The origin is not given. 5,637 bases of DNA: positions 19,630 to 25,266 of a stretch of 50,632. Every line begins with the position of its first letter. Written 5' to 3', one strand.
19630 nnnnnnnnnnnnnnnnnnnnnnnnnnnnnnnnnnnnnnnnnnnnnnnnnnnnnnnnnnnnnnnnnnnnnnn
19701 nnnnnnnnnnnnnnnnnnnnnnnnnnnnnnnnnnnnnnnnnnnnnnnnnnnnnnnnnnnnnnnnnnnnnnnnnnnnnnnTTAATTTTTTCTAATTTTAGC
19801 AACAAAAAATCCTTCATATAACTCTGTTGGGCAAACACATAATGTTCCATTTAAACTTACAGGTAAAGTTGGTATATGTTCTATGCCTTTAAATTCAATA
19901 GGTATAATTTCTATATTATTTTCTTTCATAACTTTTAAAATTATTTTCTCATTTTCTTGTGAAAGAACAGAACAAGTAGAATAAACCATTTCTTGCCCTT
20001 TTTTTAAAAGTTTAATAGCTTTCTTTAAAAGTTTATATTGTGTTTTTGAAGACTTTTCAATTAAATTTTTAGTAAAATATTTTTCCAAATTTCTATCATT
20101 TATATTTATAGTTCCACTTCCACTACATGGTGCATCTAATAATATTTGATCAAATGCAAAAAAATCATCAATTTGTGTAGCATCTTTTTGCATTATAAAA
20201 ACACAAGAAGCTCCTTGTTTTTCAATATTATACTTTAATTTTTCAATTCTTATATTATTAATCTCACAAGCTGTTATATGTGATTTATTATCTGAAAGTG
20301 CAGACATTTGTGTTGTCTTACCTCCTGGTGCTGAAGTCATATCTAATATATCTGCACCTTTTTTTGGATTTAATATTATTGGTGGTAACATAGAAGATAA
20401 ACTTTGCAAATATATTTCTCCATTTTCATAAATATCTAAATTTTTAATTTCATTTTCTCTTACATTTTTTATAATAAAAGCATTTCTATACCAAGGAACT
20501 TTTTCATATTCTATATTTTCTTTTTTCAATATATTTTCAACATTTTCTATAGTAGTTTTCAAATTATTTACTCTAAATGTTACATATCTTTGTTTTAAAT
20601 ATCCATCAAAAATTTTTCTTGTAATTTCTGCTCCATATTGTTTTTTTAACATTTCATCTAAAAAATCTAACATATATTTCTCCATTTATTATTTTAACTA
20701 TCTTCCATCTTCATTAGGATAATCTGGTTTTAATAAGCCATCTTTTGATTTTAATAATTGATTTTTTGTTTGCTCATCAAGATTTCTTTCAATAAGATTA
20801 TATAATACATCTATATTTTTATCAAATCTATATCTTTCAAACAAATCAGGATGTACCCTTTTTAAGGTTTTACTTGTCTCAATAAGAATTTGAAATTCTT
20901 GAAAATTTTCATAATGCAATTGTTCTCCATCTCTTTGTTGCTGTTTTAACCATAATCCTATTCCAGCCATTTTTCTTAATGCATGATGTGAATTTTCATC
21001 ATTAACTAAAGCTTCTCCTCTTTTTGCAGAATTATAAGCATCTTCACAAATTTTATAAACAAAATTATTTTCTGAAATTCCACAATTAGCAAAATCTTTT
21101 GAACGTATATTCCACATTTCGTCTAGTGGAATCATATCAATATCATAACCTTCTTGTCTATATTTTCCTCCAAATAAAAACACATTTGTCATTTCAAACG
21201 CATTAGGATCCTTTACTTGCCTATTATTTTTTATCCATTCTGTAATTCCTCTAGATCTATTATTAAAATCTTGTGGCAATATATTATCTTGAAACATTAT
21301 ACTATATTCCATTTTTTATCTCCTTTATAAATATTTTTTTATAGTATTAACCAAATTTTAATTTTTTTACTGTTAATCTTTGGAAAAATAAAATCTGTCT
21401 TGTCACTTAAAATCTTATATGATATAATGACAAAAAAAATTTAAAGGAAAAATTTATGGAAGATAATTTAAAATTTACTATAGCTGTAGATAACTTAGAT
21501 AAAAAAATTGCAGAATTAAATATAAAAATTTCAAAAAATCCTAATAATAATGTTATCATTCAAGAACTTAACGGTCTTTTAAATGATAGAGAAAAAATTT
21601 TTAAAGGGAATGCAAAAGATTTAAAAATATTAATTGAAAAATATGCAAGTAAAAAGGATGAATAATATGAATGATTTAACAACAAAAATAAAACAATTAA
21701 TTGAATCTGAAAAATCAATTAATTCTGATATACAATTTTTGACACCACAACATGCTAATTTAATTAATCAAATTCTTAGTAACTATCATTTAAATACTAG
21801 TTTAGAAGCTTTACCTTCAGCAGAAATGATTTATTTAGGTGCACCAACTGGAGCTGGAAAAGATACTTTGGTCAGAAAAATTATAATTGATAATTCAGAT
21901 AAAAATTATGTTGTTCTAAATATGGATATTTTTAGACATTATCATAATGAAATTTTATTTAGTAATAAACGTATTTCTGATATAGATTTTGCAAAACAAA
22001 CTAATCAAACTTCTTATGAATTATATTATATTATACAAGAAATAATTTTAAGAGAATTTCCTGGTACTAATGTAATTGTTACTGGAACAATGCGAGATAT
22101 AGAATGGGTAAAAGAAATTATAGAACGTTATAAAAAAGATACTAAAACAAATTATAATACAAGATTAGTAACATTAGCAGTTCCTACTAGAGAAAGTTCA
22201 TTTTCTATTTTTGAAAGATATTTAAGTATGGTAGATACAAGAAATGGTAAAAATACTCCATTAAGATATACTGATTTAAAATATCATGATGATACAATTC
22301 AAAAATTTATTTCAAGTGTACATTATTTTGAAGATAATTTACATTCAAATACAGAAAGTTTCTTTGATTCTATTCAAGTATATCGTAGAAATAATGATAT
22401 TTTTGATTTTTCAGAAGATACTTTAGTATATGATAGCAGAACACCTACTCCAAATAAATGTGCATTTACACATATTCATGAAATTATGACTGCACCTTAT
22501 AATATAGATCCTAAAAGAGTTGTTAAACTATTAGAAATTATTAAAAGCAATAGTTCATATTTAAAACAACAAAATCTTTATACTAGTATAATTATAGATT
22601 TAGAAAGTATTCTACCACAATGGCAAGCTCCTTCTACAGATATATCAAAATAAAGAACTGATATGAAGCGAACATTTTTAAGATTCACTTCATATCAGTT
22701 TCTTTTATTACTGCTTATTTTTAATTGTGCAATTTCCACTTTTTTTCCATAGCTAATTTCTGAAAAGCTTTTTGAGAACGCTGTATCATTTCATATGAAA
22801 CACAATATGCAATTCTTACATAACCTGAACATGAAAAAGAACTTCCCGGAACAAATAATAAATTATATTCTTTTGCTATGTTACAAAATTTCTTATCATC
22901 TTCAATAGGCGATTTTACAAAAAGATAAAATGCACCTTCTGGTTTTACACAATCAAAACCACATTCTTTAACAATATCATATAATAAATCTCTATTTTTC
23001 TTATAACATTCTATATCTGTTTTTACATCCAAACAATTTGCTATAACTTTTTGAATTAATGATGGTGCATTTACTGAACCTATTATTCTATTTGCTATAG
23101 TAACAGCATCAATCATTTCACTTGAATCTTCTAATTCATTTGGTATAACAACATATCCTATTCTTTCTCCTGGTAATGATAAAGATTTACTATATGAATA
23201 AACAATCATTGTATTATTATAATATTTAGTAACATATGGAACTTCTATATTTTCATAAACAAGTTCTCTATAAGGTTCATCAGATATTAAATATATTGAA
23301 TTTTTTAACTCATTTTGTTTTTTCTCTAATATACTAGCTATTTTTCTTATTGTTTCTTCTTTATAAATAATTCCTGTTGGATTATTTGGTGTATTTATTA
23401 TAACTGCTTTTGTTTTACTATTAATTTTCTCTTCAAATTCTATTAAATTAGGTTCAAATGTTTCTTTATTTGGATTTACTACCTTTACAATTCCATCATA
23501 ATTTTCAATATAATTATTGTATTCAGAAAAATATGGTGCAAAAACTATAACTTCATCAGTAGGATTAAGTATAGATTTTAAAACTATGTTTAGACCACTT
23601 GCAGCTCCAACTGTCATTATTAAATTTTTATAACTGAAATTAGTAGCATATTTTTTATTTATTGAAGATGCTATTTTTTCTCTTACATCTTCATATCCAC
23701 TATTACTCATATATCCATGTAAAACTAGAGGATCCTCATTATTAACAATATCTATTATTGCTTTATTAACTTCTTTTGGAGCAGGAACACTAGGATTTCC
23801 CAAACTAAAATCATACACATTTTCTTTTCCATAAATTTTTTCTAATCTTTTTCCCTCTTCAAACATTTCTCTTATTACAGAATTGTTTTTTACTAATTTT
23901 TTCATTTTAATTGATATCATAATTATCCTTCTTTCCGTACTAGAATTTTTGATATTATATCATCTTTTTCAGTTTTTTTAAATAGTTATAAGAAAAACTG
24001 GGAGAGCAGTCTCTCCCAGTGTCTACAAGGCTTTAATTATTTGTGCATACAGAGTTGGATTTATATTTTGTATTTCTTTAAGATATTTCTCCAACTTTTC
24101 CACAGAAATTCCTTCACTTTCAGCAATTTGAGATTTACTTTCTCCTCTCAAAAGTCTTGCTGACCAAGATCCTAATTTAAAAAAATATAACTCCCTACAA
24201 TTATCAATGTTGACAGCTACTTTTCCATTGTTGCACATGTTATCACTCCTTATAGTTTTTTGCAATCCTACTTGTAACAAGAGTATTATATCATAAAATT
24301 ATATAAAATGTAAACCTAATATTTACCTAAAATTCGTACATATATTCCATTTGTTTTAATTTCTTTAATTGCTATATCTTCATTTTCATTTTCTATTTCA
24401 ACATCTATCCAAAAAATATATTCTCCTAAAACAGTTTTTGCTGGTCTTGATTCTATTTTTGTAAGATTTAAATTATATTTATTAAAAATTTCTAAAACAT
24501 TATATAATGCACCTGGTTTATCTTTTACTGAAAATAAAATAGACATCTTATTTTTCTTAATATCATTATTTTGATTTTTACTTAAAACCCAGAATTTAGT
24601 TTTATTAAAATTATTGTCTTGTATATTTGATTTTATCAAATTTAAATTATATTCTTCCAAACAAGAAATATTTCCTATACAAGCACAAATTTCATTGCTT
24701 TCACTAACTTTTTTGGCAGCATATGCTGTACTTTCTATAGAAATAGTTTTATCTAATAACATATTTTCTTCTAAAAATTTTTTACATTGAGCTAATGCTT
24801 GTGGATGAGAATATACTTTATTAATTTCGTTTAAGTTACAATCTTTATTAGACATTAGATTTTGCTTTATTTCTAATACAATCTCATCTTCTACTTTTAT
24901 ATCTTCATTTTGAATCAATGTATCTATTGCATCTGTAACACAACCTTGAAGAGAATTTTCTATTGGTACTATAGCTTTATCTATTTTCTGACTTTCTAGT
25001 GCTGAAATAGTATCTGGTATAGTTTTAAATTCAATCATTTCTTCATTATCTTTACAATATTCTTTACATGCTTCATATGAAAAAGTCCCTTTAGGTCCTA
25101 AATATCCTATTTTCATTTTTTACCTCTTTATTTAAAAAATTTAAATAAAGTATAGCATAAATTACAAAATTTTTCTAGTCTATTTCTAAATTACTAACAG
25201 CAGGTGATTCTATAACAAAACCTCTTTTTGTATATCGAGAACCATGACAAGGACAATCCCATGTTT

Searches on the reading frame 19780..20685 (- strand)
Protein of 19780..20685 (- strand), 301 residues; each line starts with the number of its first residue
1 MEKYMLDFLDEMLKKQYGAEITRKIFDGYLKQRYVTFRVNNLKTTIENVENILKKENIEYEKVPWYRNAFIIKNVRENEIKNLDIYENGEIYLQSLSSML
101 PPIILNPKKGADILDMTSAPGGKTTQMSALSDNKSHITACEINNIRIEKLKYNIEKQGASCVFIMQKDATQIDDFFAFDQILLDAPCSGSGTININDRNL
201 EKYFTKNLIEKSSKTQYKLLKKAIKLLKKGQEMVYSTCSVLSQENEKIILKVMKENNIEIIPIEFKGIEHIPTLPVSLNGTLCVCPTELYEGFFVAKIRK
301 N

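Call 66: search_protein_families(library=pfam, proteins=[window:19780-20685:-], max_evalue=0.00001)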
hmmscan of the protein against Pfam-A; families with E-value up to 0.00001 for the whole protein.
window:19780-20685:- (301 aa): 4 families
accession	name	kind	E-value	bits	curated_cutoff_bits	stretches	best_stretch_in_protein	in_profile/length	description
PF01189.24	Methyltr_RsmB-F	-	5.9e-44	150.6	27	1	103-298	2-198/199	16S rRNA methyltransferase RsmB/F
PF17125.10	Methyltr_RsmF_N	-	2.4e-10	41.1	34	1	8-95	5-85/86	N-terminal domain of 16S rRNA methyltransferase RsmF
PF22458.1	RsmF-B_ferredox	-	1.6e-08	35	27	1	10-74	6-69/74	Methyltr_RsmF/B-like, ferredoxin-like domain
PF13847.12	Methyltransf_31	-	3.3e-07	30.5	27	1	108-251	2-124/145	Methyltransferase domain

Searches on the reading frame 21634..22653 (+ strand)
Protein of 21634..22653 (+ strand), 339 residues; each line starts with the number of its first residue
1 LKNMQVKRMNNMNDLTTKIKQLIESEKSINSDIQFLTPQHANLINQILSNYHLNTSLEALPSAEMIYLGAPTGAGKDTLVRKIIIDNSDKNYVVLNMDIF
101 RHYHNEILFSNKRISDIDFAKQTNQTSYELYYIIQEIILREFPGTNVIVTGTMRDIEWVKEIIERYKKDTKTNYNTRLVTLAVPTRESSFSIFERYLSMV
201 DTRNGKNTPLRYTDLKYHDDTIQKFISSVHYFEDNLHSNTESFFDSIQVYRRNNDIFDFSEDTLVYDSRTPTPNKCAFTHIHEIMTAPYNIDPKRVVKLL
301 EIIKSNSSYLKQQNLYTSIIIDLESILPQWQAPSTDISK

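Call 66: search_protein_families(library=pfam, proteins=[window:21634-22653:+], max_evalue=0.00001)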
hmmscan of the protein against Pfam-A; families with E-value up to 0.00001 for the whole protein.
window:21634-22653:+ (339 aa): 1 family
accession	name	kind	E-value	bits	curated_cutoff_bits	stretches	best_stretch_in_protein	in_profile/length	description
PF06414.18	Zeta_toxin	-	2.6e-17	63.4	22.3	1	64-259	17-194/199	Zeta toxin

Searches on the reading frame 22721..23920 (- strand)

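Call 66: search_protein_families(library=pfam, proteins=[window:22721-23920:-], max_evalue=0.00001)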
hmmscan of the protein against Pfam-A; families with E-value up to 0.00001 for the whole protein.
window:22721-23920:- (399 aa): 2 families
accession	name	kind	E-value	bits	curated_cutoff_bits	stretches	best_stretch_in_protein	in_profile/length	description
PF00155.27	Aminotran_1_2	-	7.3e-55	187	19.7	1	34-381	2-356/361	Aminotransferase class I and II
PF00266.25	Aminotran_5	-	7.6e-07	28.9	21.5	1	72-195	41-165/371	Aminotransferase class-V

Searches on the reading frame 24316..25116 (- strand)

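Call 66: search_protein_families(library=pfam, proteins=[window:24316-25116:-], max_evalue=0.00001)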
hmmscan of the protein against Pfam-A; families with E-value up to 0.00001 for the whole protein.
window:24316-25116:- (266 aa): 2 families
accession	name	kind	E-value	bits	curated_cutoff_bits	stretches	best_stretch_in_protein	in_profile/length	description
PF00800.23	PDT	-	1.9e-58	197.7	25.2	1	3-182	1-180/181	Prephenate dehydratase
PF01842.31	ACT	-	2e-10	40.7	27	1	192-248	2-57/66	ACT domain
